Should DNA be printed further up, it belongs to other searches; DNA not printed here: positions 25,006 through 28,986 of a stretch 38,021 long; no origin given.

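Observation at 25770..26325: Zeta-toxin-like P-loop kinase embedded in the 1227-aa probable ejected virion protein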

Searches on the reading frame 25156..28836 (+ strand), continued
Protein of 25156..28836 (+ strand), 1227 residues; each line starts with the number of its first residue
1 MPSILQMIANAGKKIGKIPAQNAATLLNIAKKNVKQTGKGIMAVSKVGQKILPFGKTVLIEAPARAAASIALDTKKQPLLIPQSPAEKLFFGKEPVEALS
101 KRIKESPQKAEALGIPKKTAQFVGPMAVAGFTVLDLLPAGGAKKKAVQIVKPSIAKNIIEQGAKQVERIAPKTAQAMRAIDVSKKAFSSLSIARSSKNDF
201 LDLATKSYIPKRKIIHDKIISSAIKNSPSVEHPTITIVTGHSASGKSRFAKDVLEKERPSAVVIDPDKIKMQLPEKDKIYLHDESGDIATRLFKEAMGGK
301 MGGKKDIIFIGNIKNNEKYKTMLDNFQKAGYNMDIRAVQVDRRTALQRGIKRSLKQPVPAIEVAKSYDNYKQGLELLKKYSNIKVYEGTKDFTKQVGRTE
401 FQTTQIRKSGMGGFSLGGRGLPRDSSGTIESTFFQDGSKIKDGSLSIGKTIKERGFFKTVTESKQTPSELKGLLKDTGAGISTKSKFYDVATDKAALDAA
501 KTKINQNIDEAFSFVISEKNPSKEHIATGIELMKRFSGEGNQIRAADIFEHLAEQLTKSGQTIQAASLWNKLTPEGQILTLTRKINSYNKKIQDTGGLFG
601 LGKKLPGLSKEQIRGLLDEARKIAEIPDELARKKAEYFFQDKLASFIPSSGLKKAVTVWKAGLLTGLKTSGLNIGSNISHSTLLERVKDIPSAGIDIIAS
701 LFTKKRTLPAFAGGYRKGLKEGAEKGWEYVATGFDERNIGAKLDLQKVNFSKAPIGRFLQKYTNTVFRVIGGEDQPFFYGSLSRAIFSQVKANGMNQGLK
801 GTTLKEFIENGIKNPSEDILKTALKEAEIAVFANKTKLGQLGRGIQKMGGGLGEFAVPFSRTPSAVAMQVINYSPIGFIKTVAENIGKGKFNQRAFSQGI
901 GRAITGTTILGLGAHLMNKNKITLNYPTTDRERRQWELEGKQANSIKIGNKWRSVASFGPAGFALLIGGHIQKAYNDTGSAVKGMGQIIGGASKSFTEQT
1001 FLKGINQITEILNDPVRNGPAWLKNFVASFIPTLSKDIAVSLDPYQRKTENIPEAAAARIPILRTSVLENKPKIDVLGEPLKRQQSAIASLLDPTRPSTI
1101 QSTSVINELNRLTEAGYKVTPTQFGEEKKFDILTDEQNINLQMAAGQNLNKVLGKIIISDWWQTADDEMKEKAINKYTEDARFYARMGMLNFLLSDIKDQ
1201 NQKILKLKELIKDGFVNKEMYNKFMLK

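Call 69: get_annotated_region(hit=H2, flank=9000)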
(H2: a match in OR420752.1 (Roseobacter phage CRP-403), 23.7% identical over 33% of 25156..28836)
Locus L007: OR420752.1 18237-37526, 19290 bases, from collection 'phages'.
description: Roseobacter phage CRP-403, complete genome.
organism: Roseobacter phage CRP-403 (NCBI taxid 3072849)
taxonomy: Viruses; Duplodnaviria; Heunggongvirae; Uroviricota; Caudoviricetes; Autographiviridae
host: Paracoccaceae bacterium strain FZCC0037; source: marine; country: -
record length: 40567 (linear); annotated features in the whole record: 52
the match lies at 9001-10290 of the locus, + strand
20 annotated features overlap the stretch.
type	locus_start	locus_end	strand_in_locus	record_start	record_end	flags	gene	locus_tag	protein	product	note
CDS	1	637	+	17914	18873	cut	-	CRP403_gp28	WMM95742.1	capsid protein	-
CDS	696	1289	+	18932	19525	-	-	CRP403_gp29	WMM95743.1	tail tubular protein A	-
CDS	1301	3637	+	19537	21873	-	-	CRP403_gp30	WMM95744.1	tail tubular protein B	-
CDS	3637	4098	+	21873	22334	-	-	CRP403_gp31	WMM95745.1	hypothetical protein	-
CDS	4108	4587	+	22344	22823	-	-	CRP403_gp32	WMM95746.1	hypothetical protein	-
CDS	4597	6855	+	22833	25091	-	-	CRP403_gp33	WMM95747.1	hypothetical protein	-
CDS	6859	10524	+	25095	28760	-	-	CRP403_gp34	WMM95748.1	internal virion protein D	-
CDS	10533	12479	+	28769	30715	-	-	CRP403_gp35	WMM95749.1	putative tail fiber protein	-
CDS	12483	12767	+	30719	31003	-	-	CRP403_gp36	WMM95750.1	hypothetical protein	-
CDS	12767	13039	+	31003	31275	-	-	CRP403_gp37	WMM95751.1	hypothetical protein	-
CDS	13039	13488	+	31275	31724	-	-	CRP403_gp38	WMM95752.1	hypothetical protein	-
CDS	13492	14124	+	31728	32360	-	-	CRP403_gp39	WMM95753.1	hypothetical protein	-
CDS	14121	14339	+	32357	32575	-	-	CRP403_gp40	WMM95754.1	hypothetical protein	-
CDS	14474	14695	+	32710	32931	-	-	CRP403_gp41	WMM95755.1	DNA maturase A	-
CDS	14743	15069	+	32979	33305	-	-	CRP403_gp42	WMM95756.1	nucleotide pyrophosphohydrolase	MazG nucleotide pyrophosphohydrolase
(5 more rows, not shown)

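Call 70: get_annotated_region(hit=H1, flank=9000)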
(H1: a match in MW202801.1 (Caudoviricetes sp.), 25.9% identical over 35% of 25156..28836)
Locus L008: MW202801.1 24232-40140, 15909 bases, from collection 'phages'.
description: Podoviridae sp. isolate ctQWt234, complete genome.
organism: Caudoviricetes sp. (NCBI taxid 2832643)
taxonomy: Viruses; Duplodnaviria; Heunggongvirae; Uroviricota; Caudoviricetes
host: -; source: Manatee Spring; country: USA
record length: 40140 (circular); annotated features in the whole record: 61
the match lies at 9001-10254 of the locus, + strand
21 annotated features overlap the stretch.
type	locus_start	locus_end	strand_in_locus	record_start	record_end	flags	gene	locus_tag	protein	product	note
CDS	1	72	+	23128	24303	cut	-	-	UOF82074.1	glycosyltransferase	-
CDS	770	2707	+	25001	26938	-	-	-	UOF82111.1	phage stabilization protein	-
CDS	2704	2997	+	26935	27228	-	-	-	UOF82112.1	hypothetical protein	-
CDS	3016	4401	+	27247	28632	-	-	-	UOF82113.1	hypothetical protein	-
CDS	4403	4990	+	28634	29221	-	-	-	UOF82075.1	ribosomal-protein-L7/L12-serine acetyltransferase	-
CDS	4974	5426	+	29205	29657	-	-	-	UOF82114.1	hypothetical protein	-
CDS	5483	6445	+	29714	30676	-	-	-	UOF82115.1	hypothetical protein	-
CDS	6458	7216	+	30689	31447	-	-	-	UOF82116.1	four-alpha-helix bundle protein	-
CDS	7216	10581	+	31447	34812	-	-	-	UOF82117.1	hypothetical protein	-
CDS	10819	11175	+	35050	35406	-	-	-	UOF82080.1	l alanyl d glutamate peptidase endolysin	-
CDS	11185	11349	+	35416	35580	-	-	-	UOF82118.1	hypothetical protein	-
CDS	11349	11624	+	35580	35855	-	-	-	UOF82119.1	hypothetical protein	-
CDS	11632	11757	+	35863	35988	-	-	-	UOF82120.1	hypothetical protein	-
CDS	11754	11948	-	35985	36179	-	-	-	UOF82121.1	hypothetical protein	-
CDS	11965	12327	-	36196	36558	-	-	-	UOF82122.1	hypothetical protein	-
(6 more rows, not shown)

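Call 90: search_protein_families(library=pfam, alignment_id=A4, max_evalue=0.001)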
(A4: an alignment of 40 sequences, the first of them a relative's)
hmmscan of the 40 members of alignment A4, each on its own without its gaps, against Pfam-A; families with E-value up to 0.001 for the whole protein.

A. member 1, P0043 (1204 aa): 0 families

B. families by the number of members that match (of 40 scanned): 3 families
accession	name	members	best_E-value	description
PF06414.18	Zeta_toxin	2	7.1e-18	Zeta toxin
PF01844.29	HNH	1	0.00028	HNH endonuclease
PF01885.22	PTS_2-RNA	1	0.0008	RNA 2'-phosphotransferase, Tpt1 / KptA family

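Call 91: find_related_loci(query=A1, collection=genome_contigs, flank=3000)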
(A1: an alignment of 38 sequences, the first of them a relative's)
Query A1 (1311 aa) in genome_contigs; peptide patterns used: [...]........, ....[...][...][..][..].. (x = any residue, [..] = any of these).
37 stretches matched a pattern; 12 encode a relative of the query (tblastn E <= 1e-3); 12 distinct loci.
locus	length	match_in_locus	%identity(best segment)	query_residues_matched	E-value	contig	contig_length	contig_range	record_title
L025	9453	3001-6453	64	1-1310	0e+0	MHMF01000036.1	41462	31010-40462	MAG: Candidatus Nealsonbacteria bacterium RIFCSPLOWO2_01_FULL_38_120 rifcsplowo2_01_scaffold_4463, whole genome shotgun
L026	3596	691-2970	52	545-1311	0e+0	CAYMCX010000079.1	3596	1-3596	MAG TPA_asm: uncultured Candidatus Saccharibacteria bacterium isolate SRP050083_co7_140 genome assembly, contig: NODE_36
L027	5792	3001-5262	51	546-1302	0e+0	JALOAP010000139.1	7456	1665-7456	MAG: Dehalococcoidia bacterium isolate SO_2017_LW2 bin 30 scaffold_21199_c1_LW138R_2017, whole genome shotgun sequence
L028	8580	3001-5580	47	405-1304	0e+0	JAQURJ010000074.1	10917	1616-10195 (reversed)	MAG: Phycisphaerae bacterium isolate STD1_70 NODE_16865_length_10917_cov_4.130584_Sandtown_D1, whole genome shotgun sequ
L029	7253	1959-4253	50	546-1311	0e+0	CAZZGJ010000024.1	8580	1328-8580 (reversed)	MAG TPA_asm: uncultured Candidatus Saccharibacteria bacterium isolate SRP285395_co2_353 genome assembly, contig: NODE_12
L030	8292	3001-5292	48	547-1304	0e+0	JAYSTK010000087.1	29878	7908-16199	MAG: Candidatus Kaiserbacteria bacterium isolate GFS_12429 GFS_12429_86, whole genome shotgun sequence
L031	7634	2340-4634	45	547-1308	0e+0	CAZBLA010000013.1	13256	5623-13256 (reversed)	MAG TPA_asm: Candidatus Micrarchaeota archaeon isolate SRP128015_co4_68 genome assembly, contig: NODE_1125_length_13256_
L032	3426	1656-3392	50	527-1104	0e+0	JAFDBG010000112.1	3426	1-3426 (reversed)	MAG: Deltaproteobacteria bacterium isolate AB_69_Bin_260 AB_69_Bin_260_scaffold_82565, whole genome shotgun sequence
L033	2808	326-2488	39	569-1277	1e-145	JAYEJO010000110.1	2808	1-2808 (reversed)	MAG: Candidatus Caldatribacteriota bacterium isolate MAG161 MAG161_110, whole genome shotgun sequence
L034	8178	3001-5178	35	546-1258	9e-108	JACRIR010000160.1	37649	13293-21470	MAG: Candidatus Poribacteria bacterium isolate NC_groundwater_1808_Pr3_B-0.1um_54_35 SR-2_scaffold_141_1971802, whole ge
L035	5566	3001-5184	37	536-1262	4e-140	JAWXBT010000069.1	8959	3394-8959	MAG: bacterium isolate MP7G1.125 k99_428913, whole genome shotgun sequence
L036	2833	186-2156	26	589-1231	8e-40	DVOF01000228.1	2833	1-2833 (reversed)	MAG TPA_asm: Candidatus Aphodoplasma excrementigallinarum isolate 4920 USAMLcec10__C182601_L2833_SRR5282096, whole genom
